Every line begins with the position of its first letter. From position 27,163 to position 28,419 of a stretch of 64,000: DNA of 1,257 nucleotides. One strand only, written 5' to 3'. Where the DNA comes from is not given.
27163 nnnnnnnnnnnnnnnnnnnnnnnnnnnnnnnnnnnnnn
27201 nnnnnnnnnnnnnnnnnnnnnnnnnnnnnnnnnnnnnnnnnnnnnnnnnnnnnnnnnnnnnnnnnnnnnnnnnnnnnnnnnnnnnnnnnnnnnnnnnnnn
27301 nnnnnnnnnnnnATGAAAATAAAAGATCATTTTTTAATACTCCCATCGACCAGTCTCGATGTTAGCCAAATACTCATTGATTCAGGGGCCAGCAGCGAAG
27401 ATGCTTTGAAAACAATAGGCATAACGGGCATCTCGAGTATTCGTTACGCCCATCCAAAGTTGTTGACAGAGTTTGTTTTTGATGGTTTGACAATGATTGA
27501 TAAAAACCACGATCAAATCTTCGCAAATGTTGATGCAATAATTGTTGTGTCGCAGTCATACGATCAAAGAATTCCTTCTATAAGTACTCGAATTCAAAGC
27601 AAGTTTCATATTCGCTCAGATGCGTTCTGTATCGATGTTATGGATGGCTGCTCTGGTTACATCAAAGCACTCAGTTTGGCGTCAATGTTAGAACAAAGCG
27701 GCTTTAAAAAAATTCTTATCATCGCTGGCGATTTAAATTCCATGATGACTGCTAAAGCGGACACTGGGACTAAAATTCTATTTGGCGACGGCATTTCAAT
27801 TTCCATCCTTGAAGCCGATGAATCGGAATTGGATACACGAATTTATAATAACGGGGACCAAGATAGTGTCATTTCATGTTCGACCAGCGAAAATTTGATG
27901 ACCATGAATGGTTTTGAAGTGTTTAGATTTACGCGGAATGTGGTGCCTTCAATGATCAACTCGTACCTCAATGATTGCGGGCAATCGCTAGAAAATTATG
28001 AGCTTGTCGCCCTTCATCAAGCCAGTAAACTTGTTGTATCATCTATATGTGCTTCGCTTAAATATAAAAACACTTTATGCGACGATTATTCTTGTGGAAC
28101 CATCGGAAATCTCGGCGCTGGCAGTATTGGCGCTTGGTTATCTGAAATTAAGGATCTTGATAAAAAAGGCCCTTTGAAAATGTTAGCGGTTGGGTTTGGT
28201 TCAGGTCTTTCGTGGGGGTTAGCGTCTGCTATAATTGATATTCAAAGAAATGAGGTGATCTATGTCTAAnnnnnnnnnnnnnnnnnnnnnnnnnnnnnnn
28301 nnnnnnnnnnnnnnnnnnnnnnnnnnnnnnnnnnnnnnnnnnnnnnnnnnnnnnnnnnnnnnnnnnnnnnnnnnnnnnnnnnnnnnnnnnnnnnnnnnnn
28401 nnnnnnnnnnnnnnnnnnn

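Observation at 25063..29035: Dedicated mini-FAS plus GNAT cassette, a candidate N-(3-hydroxyacyl) modification pathway for an amino sugar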

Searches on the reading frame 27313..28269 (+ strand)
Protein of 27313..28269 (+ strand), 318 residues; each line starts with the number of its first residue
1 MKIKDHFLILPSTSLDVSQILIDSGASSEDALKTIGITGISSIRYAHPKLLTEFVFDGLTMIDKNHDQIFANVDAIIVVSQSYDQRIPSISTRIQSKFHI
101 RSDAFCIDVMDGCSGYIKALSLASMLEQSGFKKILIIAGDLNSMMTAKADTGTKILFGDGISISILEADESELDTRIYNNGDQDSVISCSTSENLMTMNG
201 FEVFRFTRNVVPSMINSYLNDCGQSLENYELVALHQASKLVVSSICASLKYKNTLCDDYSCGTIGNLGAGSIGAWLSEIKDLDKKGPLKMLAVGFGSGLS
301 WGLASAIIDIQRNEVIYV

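Call 3: search_protein_families(library=pfam, proteins=[window:27313-28269:+], max_evalue=0.01)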
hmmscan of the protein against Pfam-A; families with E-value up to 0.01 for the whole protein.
window:27313-28269:+ (318 aa): 2 families
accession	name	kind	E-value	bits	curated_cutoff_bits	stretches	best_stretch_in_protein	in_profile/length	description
PF08545.16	ACP_syn_III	-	1.3e-11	44.6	24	1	107-174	1-73/80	3-Oxoacyl-[acyl-carrier-protein (ACP)] synthase III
PF08541.16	ACP_syn_III_C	-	2.7e-06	27.9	26.6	1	222-303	4-85/90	3-Oxoacyl-[acyl-carrier-protein (ACP)] synthase III C terminal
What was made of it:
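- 27313..28269 (+): KASIII-type condensing enzyme (318 aa), Cys113-His235-Asn266. Pfam ACP_syn_III plus its C-terminal domain (call 3).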

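Call 4: search_protein_families(library=ncbifam, proteins=[window:27313-28269:+], max_evalue=0.01)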
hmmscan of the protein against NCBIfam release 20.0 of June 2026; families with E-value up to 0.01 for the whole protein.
window:27313-28269:+ (318 aa): 9 families
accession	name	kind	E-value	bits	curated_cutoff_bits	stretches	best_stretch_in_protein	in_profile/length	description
NF006829.0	PRK09352.1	subfamily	1.2e-34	119.8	249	1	69-303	71-316/322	beta-ketoacyl-ACP synthase 3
TIGR00747.1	fabH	subfamily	2.6e-29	102.4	292.1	1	71-303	71-317/322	beta-ketoacyl-ACP synthase III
NF009519.0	PRK12880.1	equivalog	2.1e-25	89.8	436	2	71-170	80-179/353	beta-ketoacyl-ACP synthase III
NF005541.0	PRK07204.1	equivalog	6.2e-23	81.7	402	2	70-170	71-173/329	beta-ketoacyl-ACP synthase III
NF005703.0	PRK07515.1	equivalog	1.1e-11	44.2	304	1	67-174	112-218/373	beta-ketoacyl-ACP synthase III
NF004623.0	PRK05963.1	equivalog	7e-10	38.7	437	1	38-280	40-299/328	beta-ketoacyl-ACP synthase III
NF006720.0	PRK09258.1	equivalog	2e-09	37.2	285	1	71-141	81-152/338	3-oxoacyl-ACP synthase III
NF005308.0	PRK06840.1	equivalog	0.00011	21.4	315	1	71-170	73-176/339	3-oxoacyl-ACP synthase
NF003274.0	PRK04262.1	equivalog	0.00029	20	244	0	213-299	213-299/347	hydroxymethylglutaryl-CoA synthase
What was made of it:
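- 27313..28269 (+): It scores below the FabH cut-offs (119.8 vs 249; call 4).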

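Call 8: find_encoding_contigs(protein=window:27313-28269:+, flank=10000, max_places=6)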
Protein window:27313-28269:+ (318 aa): no gene with exactly this product is on record in the collection.
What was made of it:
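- Tried and rejected: The exact KASIII product is not on record in the assembly index (call 8).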

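Call 9: find_homologous_proteins(query=window:27313-28269:+, max_evalue=1e-10)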
Query window:27313-28269:+ (318 aa): 232 proteins with E <= 1e-10 among 1742 candidates; the best 120 are listed.
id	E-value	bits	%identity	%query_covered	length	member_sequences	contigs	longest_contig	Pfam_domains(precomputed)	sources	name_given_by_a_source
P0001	7.2e-199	677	97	100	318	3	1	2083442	PF08545.17,PF08541.17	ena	-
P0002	1.0e-194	664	96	100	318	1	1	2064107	PF08545.17,PF08541.17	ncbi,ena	-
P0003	1.3e-159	548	77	100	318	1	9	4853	PF08545.17,PF08541.17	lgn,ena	-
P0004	6.3e-153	527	73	100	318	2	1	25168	PF08545.17,PF08541.17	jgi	jgi:3-oxoacyl-[acyl-carrier-protein] synthase-3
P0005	7.2e-152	523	75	100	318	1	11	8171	PF08545.17,PF08541.17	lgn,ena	-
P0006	3.5e-150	518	72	100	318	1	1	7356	PF08545.17,PF08541.17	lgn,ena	-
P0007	5.0e-150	517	72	100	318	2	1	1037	PF08545.17,PF08541.17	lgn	-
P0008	1.1e-149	516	71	100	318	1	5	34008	PF08545.17,PF08541.17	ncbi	-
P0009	1.8e-149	515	72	100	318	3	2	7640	PF08545.17,PF08541.17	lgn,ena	-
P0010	2.8e-149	515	71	100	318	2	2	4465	PF08545.17,PF08541.17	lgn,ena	-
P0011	3.0e-149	514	70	100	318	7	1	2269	PF08545.17,PF08541.17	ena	-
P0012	8.4e-149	513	72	100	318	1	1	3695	PF08545.17,PF08541.17,PF08392.19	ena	-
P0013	5.7e-148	510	71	100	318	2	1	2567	PF08545.17,PF08541.17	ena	-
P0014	6.9e-148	510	72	100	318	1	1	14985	PF08545.17,PF08541.17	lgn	-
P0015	1.4e-147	509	71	100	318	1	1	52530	PF08545.17,PF08541.17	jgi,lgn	jgi:3-oxoacyl-[acyl-carrier-protein] synthase III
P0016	1.7e-147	509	71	100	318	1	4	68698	PF08545.17,PF08541.17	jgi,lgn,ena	-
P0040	3.4e-136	472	66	100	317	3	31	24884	PF08545.17,PF08541.17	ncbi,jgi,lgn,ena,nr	ncbi:MAG: hypothetical protein HOG49_28995 [Candidatus Scalindua sp.]|jgi:3-oxoacyl-[acyl-carrier-pr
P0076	1.3e-117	411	58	100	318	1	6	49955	PF08545.17,PF08541.17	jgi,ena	-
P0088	7.8e-117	408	58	100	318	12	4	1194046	PF08545.17,PF08541.17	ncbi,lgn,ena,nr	ncbi:hypothetical protein M9C82_01145 [SAR86 cluster bacterium]|nr:hypothetical protein M9C82_01145 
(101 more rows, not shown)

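Call 10: find_encoding_contigs(protein=P0002, flank=10000, max_places=2)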
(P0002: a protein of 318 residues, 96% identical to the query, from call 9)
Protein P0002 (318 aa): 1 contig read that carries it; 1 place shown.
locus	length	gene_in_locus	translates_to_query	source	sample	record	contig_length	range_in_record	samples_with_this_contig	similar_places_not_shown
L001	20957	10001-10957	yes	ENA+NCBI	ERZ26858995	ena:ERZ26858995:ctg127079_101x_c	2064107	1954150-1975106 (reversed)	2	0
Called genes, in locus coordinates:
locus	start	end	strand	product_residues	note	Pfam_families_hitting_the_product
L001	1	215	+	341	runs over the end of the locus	-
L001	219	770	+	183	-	-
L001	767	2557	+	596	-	-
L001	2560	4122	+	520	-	PF03781:FGE-sulfatase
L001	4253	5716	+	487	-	PF00478:IMPDH, PF00571:CBS, PF03060:NMO, PF01070:FMN_dh, PF01645:Glu_synthase (weak)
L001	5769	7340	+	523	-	PF00117:GATase, PF07722:Peptidase_C26 (weak), PF02540:NAD_synthase (faint), PF00958:GMP_synt_C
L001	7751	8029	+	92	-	-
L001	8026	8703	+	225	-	PF00106:adh_short, PF01370:Epimerase (weak), PF08659:KR, PF13561:adh_short_C2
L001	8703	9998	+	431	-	PF00501:AMP-binding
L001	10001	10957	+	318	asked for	PF08545:ACP_syn_III, PF08541:ACP_syn_III_C (weak)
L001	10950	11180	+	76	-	PF00550:PP-binding (weak)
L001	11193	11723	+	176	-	PF13302:Acetyltransf_3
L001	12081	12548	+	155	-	PF00885:DMRL_synthase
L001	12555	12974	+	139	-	PF01029:NusB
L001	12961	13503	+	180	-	PF06835:LptC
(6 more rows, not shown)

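Call 11: find_encoding_contigs(protein=P0088, flank=10000, max_places=2)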
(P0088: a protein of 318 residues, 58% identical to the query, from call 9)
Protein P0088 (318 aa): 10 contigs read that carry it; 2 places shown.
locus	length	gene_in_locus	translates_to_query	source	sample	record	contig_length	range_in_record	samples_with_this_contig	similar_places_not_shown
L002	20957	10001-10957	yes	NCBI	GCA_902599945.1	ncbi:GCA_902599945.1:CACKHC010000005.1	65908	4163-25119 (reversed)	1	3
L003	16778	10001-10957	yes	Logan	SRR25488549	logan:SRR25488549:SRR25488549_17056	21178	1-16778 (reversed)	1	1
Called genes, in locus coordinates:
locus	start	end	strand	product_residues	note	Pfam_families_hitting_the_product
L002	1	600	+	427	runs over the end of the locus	PF13440:Polysacc_synt_3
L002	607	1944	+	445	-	-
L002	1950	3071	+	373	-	PF13439:Glyco_transf_4, PF00534:Glycos_transf_1, PF13692:Glyco_trans_1_4, PF13524:Glyco_trans_1_2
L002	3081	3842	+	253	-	-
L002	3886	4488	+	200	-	PF00117:GATase, PF01174:SNO (faint), PF07722:Peptidase_C26 (faint)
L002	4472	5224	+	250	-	PF00977:His_biosynth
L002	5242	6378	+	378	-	PF02540:NAD_synthase (weak)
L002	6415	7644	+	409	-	PF13439:Glyco_transf_4, PF13579:Glyco_trans_4_4, PF00534:Glycos_transf_1, PF13692:Glyco_trans_1_4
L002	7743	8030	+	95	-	-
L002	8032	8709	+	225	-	PF00106:adh_short, PF01370:Epimerase (weak), PF08659:KR, PF13561:adh_short_C2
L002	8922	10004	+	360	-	PF00501:AMP-binding, PF13193:AMP-binding_C (faint)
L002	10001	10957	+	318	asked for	PF08545:ACP_syn_III, PF08541:ACP_syn_III_C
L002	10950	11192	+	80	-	-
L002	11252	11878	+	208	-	-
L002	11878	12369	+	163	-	-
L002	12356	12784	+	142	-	PF05523:FdtA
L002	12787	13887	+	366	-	PF00155:Aminotran_1_2, PF01041:DegT_DnrJ_EryC1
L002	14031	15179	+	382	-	PF00155:Aminotran_1_2 (weak), PF00266:Aminotran_5, PF01041:DegT_DnrJ_EryC1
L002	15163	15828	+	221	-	PF02397:Bac_transf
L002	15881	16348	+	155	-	PF01041:DegT_DnrJ_EryC1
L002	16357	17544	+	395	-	PF01370:Epimerase (weak), PF02719:Polysacc_synt_2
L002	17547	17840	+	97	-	PF02397:Bac_transf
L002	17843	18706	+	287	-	PF01612:DNA_pol_A_exo1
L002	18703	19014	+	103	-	-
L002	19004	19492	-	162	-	PF00149:Metallophos, PF12850:Metallophos_2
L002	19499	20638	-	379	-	PF00108:Thiolase_N, PF00109:ketoacyl-synt (weak), PF02803:Thiolase_C, PF22691:Thiolase_C_1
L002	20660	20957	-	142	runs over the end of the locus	PF12172:zf-ChsH2 (weak), PF01796:OB_ChsH2_C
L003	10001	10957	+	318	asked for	PF08545:ACP_syn_III, PF08541:ACP_syn_III_C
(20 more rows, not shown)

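Call 12: find_encoding_contigs(protein=P0040, flank=10000, max_places=3)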
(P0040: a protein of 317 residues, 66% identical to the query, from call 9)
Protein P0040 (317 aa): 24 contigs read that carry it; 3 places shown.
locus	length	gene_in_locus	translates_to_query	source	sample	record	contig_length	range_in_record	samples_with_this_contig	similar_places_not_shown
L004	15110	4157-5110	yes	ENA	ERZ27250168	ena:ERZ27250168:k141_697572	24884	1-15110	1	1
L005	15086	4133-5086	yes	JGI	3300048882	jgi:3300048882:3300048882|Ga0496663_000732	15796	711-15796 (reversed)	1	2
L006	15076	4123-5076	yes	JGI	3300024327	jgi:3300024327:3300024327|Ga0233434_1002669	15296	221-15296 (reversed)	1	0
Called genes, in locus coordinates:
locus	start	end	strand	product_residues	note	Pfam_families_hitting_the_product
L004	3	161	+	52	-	?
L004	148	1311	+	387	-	PF00155:Aminotran_1_2 (faint), PF01041:DegT_DnrJ_EryC1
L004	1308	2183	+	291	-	PF00248:Aldo_ket_red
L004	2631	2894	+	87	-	-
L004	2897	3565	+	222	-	PF00106:adh_short, PF01370:Epimerase, PF13561:adh_short_C2, PF08659:KR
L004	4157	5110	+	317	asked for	PF08545:ACP_syn_III, PF08541:ACP_syn_III_C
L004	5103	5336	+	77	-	-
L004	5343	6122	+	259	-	PF02522:Antibiotic_NAT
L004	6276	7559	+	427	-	PF16254:DUF4910, PF09940:DUF2172, PF16221:HTH_47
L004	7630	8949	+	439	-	PF00202:Aminotran_3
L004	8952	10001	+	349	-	PF03102:NeuB, PF08666:SAF (weak)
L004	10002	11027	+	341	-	-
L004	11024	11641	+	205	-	PF13649:Methyltransf_25 (weak), PF13847:Methyltransf_31 (weak), PF08241:Methyltransf_11 (weak), PF08242:Methyltransf_12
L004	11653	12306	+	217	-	PF17836:PglD_N (weak), PF25084:LbH_EIF2B (weak), PF25087:GMPPB_C, PF00132:Hexapep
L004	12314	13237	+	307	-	-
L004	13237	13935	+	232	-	PF08889:WbqC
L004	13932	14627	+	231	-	PF02348:CTP_transf_3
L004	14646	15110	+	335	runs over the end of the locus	PF26233:NicX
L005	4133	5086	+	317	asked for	PF08545:ACP_syn_III, PF08541:ACP_syn_III_C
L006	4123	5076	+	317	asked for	PF08545:ACP_syn_III, PF08541:ACP_syn_III_C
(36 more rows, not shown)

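Call 15: search_solved_structures(query=window:27313-28269:+, max_evalue=0.001, show_alignments=2)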
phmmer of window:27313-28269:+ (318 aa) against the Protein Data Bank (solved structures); distinct sequences matched with E-value up to 0.001: 44.
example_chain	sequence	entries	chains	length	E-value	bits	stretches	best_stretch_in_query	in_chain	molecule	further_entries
4efi_A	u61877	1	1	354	5.3e-25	91.7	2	72-172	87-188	3-oxoacyl-(Acyl-carrier protein) synthase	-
2ebd_A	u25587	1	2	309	1e-18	71.1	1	38-303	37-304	3-oxoacyl-[acyl-carrier-protein] synthase 3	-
3il3_A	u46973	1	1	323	1.6e-18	70.5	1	72-304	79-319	3-oxoacyl-[acyl-carrier-protein] synthase 3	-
3gwa_A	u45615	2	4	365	2.8e-18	69.7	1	33-174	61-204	3-oxoacyl-(Acyl-carrier-protein) synthase III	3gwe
4dfe_A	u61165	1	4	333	3e-18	69.6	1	13-304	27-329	3-oxoacyl-[acyl-carrier-protein] synthase 3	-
1ub7_A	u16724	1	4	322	3.3e-18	69.4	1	37-304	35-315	3-oxoacyl-[acyl-carrier protein] synthase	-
5bqs_A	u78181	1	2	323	5.2e-17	65.5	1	72-303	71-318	3-oxoacyl-[acyl-carrier-protein] synthase 3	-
3il4_A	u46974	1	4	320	5.5e-17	65.4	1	61-303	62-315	3-oxoacyl-[acyl-carrier-protein] synthase 3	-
1zow_A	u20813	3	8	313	7.6e-17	65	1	72-303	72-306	3-oxoacyl-[acyl-carrier-protein] synthase III | 3-oxoacyl-[acyl-carrier-protein] synthase 3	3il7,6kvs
8vd9_A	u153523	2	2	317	1.4e-16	64.2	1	71-304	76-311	Beta-ketoacyl-[acyl-carrier-protein] synthase III 1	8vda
3il6_A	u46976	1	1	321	1.4e-16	64.1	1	61-303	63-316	3-oxoacyl-[acyl-carrier-protein] synthase 3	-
3il5_A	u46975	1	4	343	1.5e-16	64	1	61-303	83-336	3-oxoacyl-[acyl-carrier-protein] synthase 3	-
8vdb_A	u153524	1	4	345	4.1e-16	62.6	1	51-301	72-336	Beta-ketoacyl-[acyl-carrier-protein] synthase III 2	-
1ebl_A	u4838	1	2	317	7.9e-16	61.6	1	72-304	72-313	BETA-KETOACYL-ACP SYNTHASE III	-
1hn9_A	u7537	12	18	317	1.1e-15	61.2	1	72-304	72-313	BETA-KETOACYL-ACYL CARRIER PROTEIN SYNTHASE III | 3-oxoacyl-[acyl-carrier-protein] synthase III | 3-oxoacyl-[acyl-carrier-protein] synthase 3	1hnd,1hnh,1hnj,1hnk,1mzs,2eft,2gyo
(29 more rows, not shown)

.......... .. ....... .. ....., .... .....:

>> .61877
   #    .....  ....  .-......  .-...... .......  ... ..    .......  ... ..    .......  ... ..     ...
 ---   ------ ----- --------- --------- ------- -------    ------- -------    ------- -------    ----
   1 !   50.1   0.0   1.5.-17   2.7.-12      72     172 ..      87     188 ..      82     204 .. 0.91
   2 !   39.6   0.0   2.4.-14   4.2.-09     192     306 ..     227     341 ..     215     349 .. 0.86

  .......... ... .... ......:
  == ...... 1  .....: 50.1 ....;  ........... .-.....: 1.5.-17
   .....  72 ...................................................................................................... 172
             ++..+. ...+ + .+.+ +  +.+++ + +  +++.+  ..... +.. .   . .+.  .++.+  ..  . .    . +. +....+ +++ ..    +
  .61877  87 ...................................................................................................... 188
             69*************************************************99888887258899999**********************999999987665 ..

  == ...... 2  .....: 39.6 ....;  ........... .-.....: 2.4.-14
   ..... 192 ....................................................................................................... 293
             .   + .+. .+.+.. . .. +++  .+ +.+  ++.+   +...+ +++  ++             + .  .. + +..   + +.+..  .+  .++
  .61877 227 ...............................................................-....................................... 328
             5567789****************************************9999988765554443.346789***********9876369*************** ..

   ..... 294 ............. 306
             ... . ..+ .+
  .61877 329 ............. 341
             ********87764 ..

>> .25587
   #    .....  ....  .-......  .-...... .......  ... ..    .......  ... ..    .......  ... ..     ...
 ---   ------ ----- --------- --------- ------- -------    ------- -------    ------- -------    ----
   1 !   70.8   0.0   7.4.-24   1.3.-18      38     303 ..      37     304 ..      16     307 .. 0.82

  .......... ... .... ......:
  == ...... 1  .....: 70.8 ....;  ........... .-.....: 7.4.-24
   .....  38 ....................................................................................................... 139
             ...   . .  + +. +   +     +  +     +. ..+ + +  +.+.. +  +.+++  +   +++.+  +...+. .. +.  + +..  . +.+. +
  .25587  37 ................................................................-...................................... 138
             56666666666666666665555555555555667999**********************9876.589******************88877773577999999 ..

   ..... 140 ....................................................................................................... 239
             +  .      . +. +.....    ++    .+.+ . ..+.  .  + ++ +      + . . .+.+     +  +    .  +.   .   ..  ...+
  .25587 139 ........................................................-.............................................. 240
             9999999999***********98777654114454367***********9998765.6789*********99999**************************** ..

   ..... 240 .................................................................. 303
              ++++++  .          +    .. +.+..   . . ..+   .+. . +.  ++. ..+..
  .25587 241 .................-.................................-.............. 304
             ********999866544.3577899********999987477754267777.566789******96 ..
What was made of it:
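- On KASIII / FabH-type condensing enzymes: They align with the GCSG, HQA and GN motifs of solved FabH structures (call 15).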

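Call 26: find_related_loci(query=A1, collection=genome_contigs, flank=10000)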
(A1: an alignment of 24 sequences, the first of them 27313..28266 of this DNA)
Query A1 (318 aa) in genome_contigs; peptide patterns used: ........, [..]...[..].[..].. (x = any residue, [..] = any of these).
38 stretches matched a pattern; 5 encode a relative of the query (tblastn E <= 1e-3); 5 distinct loci.
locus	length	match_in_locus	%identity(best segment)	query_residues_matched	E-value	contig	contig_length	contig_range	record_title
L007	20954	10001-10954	96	1-318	0e+0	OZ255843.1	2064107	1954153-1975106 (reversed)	MAG: Gammaproteobacteria bacterium isolate cedd11a5-eaec-4cc7-96b9-60b2383fdb61 genome assembly, chromosome: 1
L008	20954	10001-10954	70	1-318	1e-153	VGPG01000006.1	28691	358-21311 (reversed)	MAG: Chloroflexi bacterium isolate K_Offshore_surface_m1_220 K_Offshore_surface_m1_220_Ga0194130_10002209, whole genome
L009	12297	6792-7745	60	1-318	3e-136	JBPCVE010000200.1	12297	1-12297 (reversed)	MAG: Rubripirellula sp. isolate MAG_seacave_65 S1Ck127_11777937, whole genome shotgun sequence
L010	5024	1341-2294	51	1-318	2e-115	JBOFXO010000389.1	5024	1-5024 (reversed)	MAG: Vibrionaceae bacterium isolate WFFMC_MAG_524 k139_251239_flag=0_multi=6.5357_len=5024, whole genome shotgun sequenc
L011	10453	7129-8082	51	1-318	7e-114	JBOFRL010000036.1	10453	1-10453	MAG: Vibrionaceae bacterium isolate WFFMC_MAG_683 k139_301581_flag=1_multi=36.8604_len=10453, whole genome shotgun seque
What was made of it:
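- Tried and rejected: The genome-collection scan returned only 5 loci (call 26), so distribution statistics rest mainly on metagenome contigs.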

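Call 27: find_related_loci(query=A1, collection=metagenome_contigs, flank=10000)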
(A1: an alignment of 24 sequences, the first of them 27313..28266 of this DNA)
Query A1 (318 aa) in metagenome_contigs; peptide patterns used: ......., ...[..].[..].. (x = any residue, [..] = any of these).
552 stretches matched a pattern; 64 encode a relative of the query (tblastn E <= 1e-3); 64 distinct loci.
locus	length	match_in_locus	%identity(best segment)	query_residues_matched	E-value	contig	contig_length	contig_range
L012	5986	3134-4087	71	1-318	1e-161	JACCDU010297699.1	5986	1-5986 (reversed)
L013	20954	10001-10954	71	1-318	2e-160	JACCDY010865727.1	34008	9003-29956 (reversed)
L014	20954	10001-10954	71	1-318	1e-158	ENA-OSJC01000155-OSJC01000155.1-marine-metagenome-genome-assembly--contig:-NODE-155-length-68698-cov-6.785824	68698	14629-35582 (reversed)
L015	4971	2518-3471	70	1-318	6e-159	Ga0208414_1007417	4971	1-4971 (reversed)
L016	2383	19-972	70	1-318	7e-167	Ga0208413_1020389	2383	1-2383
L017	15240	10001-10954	70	1-318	1e-149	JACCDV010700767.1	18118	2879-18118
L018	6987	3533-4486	66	1-318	2e-148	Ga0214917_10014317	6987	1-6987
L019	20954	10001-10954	70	1-318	7e-153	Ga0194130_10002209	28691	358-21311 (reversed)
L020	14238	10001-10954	66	1-318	8e-146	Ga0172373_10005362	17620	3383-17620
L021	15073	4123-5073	66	1-318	1e-145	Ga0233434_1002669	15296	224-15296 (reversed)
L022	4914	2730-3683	64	1-318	2e-139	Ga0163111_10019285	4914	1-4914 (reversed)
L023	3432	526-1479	61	1-318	2e-141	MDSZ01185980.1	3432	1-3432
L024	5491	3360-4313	63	1-318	1e-133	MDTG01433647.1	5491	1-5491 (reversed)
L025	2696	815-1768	62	1-318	3e-139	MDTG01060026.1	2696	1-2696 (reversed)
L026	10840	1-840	68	38-318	9e-131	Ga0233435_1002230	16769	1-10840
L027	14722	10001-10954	58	1-318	5e-129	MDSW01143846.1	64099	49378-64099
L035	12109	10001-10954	58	1-318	1e-126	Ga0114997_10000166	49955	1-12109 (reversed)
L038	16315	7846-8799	58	1-318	9e-126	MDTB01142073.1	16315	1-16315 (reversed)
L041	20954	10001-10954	58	1-318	3e-123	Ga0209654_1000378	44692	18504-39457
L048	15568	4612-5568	48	1-318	1e-105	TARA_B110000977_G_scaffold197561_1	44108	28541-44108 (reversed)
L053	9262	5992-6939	45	1-318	1e-90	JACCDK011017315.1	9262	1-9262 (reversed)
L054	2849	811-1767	46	1-318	2e-92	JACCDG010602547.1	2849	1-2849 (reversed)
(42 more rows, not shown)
